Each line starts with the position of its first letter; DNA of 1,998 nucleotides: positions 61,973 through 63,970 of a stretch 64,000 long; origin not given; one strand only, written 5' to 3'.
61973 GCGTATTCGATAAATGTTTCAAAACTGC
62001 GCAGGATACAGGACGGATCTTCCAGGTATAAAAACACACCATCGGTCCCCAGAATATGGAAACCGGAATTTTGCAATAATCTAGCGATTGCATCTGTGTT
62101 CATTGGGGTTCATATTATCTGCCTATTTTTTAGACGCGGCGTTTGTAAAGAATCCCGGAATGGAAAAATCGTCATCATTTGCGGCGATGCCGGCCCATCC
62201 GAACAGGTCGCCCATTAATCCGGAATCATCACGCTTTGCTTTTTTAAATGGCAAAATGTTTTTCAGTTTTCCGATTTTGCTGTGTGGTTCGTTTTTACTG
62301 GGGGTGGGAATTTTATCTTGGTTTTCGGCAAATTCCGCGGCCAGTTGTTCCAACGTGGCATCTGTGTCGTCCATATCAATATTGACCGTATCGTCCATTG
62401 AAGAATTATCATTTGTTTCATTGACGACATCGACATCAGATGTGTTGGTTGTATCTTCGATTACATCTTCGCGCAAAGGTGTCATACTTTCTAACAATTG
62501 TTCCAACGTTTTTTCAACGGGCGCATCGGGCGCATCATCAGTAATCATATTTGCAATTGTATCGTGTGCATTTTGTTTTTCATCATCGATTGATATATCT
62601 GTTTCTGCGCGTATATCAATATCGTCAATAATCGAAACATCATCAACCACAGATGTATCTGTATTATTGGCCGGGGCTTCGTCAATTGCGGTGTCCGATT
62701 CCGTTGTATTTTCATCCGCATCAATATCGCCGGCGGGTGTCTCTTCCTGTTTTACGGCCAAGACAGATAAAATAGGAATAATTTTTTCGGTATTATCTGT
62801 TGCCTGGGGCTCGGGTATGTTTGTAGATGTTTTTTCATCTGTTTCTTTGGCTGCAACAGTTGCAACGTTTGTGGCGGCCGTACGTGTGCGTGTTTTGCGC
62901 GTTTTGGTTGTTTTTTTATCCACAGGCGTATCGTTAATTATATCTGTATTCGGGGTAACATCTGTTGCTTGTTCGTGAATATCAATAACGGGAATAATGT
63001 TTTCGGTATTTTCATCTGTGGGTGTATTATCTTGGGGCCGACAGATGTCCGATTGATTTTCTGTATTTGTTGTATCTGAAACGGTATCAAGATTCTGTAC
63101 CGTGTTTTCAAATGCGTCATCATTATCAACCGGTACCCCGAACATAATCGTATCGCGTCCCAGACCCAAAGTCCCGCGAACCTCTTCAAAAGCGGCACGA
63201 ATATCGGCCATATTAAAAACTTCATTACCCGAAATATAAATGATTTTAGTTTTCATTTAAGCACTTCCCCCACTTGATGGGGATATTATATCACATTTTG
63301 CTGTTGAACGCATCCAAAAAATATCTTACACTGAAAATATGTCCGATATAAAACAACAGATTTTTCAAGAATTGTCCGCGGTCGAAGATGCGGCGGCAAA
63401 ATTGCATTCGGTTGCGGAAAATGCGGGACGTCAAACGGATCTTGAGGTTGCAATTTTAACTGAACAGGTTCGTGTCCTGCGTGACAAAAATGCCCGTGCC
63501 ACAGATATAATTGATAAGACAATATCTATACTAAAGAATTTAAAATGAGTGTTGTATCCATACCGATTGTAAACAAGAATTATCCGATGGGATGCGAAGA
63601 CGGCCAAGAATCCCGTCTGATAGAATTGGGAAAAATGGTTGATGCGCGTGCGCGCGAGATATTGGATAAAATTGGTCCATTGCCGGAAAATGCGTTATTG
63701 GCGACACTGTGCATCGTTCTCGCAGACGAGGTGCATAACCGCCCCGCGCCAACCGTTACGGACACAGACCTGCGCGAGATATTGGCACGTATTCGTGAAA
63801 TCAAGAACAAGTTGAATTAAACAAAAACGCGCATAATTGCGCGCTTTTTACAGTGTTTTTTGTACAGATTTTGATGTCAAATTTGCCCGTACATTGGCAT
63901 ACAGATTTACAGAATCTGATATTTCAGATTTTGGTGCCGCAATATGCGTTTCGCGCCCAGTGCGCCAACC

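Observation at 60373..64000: Tight minus-strand operon of three unknown proteins, with a duplicated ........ C-terminal domain, next to zauP-zapA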

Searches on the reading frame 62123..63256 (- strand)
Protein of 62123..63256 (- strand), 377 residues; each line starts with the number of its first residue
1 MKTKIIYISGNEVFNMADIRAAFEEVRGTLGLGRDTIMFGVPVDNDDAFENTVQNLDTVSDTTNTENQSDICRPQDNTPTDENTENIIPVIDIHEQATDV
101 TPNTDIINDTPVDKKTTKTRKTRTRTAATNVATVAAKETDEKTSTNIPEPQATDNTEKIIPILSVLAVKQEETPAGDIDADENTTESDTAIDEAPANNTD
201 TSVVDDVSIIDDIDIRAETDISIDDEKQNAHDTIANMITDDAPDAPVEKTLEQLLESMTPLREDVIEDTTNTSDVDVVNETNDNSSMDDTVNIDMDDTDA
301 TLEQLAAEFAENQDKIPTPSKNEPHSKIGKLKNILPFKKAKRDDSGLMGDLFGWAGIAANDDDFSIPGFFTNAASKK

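Call 7: search_protein_families(library=pfam, proteins=[window:62123-63256:-], max_evalue=1)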
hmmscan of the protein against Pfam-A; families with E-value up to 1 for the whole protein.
window:62123-63256:- (377 aa): 0 families

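Call 8: search_protein_families(library=ncbifam, proteins=[window:62123-63256:-], max_evalue=1)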
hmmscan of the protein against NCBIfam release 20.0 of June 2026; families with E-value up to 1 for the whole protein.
window:62123-63256:- (377 aa): 1 family
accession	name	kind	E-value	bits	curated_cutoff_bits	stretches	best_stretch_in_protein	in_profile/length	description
NF041918.1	SAMP1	equivalog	0.47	11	60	1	240-299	21-80/91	ubiquitin-like small modifier protein 1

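Call 9: search_protein_families(library=phrogs, proteins=[window:62123-63256:-], max_evalue=1)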
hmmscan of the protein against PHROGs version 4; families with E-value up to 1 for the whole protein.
window:62123-63256:- (377 aa): 1 family
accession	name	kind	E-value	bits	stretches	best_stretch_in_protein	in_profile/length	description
phrog_7789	-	unknown function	0.028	15.4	1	17-28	11-22/29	-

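Call 23: find_homologous_proteins(query=window:62123-63256:-)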
Query window:62123-63256:- (377 aa): 1380 proteins with E <= 0.001 among 7430 candidates; the best 120 are listed.
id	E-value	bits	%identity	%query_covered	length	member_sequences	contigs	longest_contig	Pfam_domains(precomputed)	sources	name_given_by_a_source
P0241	2.1e-229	779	99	100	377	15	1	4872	-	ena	-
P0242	1.2e-100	355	56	100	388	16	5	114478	-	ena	-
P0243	7.1e-100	353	57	100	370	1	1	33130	-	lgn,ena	-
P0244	1.4e-99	352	57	100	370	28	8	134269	-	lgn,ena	-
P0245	2.4e-96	341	54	100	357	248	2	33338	-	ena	-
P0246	1.0e-93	333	54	100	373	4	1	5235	-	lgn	-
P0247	2.5e-93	331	54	100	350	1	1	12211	-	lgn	-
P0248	5.5e-93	330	56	100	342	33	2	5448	-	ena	-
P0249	7.3e-93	330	51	100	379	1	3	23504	-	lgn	-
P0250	8.4e-93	330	54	100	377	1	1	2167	-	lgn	-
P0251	8.7e-93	330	54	100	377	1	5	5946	-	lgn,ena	-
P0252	1.4e-92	329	53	100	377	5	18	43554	-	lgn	-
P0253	2.0e-92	328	54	100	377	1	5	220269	-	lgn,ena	-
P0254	2.1e-92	328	53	100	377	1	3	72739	-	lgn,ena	-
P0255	2.2e-92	328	53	100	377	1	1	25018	-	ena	-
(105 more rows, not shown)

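Call 81: search_solved_structures(query=A2, max_evalue=10, show_alignments=3)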
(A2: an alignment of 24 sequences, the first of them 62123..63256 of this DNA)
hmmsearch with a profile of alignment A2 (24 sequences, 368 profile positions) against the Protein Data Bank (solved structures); distinct sequences matched with E-value up to 10: 0.

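Call 111: search_protein_families(library=padloc, proteins=[window:62123-63256:-], max_evalue=0.01)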
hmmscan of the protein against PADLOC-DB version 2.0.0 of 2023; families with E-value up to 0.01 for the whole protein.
window:62123-63256:- (377 aa): 0 families

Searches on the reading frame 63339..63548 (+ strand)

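Call 7: search_protein_families(library=pfam, proteins=[window:63339-63548:+], max_evalue=1)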
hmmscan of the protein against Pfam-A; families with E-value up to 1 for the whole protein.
window:63339-63548:+ (69 aa): 0 families

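Call 8: search_protein_families(library=ncbifam, proteins=[window:63339-63548:+], max_evalue=1)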
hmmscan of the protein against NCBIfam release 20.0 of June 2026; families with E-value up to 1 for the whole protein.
window:63339-63548:+ (69 aa): 2 families
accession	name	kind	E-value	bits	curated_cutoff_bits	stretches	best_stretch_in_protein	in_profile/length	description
NF008506.0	PRK11423.1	equivalog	0.032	13.7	257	1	8-60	177-229/261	methylmalonyl-CoA decarboxylase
NF010758.0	PRK14161.1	equivalog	0.037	13.7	206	1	15-65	6-56/178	nucleotide exchange factor GrpE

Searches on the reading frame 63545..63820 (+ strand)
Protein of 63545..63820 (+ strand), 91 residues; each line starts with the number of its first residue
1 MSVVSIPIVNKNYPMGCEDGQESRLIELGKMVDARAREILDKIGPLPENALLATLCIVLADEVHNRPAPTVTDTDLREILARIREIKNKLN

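Call 7: search_protein_families(library=pfam, proteins=[window:63545-63820:+], max_evalue=1)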
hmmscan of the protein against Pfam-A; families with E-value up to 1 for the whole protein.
window:63545-63820:+ (91 aa): 1 family
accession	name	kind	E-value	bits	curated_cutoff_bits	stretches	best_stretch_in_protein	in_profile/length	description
PF05164.18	ZapA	-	1.3e-10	41.9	23.8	1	4-88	1-86/88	Cell division protein ZapA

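Call 8: search_protein_families(library=ncbifam, proteins=[window:63545-63820:+], max_evalue=1)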
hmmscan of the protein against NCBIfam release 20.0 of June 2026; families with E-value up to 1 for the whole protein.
window:63545-63820:+ (91 aa): 0 families
